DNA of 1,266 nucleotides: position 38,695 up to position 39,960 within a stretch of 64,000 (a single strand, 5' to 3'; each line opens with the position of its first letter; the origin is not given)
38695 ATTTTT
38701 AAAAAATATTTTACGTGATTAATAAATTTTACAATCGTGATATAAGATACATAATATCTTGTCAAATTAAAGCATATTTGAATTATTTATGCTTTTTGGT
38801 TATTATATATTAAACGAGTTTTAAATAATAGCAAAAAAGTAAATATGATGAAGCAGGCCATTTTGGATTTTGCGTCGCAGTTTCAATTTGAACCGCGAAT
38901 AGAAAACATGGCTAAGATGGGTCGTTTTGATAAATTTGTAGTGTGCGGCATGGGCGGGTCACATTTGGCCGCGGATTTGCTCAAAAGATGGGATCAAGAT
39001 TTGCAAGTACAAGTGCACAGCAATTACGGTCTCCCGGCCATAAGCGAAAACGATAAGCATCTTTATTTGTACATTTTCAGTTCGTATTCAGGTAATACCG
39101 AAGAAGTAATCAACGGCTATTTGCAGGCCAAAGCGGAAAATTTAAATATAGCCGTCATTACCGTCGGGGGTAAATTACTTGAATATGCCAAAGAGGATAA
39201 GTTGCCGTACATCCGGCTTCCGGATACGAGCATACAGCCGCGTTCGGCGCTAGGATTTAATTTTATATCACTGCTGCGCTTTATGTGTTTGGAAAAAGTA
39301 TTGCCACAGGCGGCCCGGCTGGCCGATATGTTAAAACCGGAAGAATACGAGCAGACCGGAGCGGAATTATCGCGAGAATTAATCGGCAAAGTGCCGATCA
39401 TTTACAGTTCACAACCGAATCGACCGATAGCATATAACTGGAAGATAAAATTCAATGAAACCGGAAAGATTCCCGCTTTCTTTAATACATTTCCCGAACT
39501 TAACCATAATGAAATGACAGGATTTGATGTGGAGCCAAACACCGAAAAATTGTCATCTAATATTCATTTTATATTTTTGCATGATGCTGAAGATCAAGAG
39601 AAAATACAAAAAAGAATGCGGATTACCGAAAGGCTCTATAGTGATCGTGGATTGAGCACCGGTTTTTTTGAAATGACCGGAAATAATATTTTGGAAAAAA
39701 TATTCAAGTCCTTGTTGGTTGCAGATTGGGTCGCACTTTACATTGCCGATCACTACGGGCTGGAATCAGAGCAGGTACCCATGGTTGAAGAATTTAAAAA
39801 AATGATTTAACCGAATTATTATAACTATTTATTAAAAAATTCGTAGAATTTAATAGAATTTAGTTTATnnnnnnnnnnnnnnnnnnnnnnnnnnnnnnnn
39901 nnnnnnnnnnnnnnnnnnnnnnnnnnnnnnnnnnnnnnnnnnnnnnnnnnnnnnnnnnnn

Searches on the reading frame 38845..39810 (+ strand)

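Call 42: search_protein_families(library=pfam, proteins=[window:38845-39810:+], max_evalue=0.01)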
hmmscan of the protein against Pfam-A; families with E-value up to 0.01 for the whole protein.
window:38845-39810:+ (321 aa): 2 families
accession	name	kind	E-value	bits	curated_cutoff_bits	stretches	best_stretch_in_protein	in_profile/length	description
PF10432.14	bact-PGI_C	-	6.3e-38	130.5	24.5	1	173-320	6-150/151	Bacterial phospho-glucose isomerase C-terminal SIS domain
PF01380.27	SIS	-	0.00073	19.8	25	0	32-106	9-87/131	SIS domain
